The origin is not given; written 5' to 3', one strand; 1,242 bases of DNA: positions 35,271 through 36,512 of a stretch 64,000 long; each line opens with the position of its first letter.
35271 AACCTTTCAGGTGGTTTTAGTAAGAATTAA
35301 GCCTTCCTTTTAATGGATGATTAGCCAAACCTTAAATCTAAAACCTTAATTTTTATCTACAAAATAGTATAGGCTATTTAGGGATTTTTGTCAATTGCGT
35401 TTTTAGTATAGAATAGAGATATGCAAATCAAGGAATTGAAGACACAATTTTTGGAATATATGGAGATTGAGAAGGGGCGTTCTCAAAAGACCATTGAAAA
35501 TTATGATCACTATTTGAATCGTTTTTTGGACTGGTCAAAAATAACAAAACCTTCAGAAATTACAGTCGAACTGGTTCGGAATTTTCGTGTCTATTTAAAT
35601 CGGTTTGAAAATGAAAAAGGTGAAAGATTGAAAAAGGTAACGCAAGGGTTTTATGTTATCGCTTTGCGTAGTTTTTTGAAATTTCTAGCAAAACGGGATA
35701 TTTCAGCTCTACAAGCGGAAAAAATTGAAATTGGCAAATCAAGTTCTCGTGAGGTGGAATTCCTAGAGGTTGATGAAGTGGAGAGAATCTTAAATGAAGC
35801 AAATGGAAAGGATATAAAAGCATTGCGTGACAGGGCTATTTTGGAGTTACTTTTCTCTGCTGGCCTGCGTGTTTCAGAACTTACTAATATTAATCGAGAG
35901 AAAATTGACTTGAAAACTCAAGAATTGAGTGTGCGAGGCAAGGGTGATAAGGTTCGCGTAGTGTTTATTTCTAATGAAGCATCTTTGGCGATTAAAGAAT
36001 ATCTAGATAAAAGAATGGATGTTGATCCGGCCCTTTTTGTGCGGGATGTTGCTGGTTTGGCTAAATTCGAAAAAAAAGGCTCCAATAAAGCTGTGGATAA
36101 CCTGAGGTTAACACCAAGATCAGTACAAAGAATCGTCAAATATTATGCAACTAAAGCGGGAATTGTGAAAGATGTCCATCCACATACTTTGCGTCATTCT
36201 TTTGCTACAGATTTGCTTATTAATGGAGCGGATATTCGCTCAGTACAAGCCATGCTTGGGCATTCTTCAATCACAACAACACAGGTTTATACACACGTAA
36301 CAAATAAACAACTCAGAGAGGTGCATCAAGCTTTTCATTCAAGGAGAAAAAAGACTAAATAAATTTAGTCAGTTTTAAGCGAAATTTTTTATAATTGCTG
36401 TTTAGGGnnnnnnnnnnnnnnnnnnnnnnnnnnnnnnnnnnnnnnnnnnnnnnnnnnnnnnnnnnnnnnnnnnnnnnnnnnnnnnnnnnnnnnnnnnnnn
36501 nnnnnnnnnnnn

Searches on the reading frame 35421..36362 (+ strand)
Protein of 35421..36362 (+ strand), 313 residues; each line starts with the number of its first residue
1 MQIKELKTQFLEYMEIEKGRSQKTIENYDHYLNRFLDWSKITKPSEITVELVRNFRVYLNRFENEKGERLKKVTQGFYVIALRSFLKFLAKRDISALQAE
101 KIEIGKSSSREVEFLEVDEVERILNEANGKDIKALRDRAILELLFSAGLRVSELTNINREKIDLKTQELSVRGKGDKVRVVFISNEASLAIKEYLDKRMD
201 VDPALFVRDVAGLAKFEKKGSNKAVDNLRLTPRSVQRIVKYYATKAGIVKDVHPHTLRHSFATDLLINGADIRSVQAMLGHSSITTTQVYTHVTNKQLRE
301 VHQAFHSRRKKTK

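Call 54: search_protein_families(library=ncbifam, proteins=[window:35421-36362:+], max_evalue=0.01)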
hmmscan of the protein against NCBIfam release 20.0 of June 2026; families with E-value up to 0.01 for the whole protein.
window:35421-36362:+ (313 aa): 14 families
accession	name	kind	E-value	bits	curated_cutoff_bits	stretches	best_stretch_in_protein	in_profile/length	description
TIGR02224.1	recomb_XerC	equivalog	3.6e-71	240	335.15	1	9-311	2-295/295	tyrosine recombinase XerC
TIGR02225.1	recomb_XerD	equivalog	4.7e-71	239.5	329.6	1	9-308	2-289/290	site-specific tyrosine recombinase XerD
NF040815.2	recomb_XerA_Arch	equivalog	4.9e-69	232.8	220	1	9-301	2-262/263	site-specific tyrosine recombinase/integron integrase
NF001399.0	PRK00283.1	subfamily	5.3e-69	232.7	279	1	7-309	9-299/300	tyrosine recombinase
NF002331.0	PRK01287.1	subfamily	1.1e-56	192.4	371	1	5-311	25-330/365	site-specific tyrosine recombinase XerC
TIGR02249.1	integrase_gron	subfamily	1.4e-36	126.4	265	2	227-302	234-309/315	integron integrase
NF003462.0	PRK05084.1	equivalog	2.4e-32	112.1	267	1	135-304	195-355/360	tyrosine recombinase XerS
NF011946.0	PRK15417.1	equivalog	5.8e-25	88.2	435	2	232-296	254-318/337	integron integrase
NF007370.0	PRK09870.1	subfamily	1.6e-14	54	221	1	108-304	6-190/200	tyrosine-type DNA invertase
NF007371.0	PRK09871.1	subfamily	6.3e-14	52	222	1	114-293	6-174/198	tyrosine-type DNA invertase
NF040693.1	recomb_GmtY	equivalog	3.2e-09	36.5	340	1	252-300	391-439/441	gamma-mobile-trio recombinase GmtY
NF041502.1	integrase_1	equivalog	0.00035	19.4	350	1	228-304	295-371/484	site-specific integrase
NF002685.0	PRK02436.1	equivalog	0.0011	18.8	178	0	134-197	111-173/245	site-specific tyrosine recombinase XerD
NF047926.1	integrase_GmtZ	equivalog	0.0037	15.3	600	1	249-309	425-486/784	gamma-mobile-trio integrase GmtZ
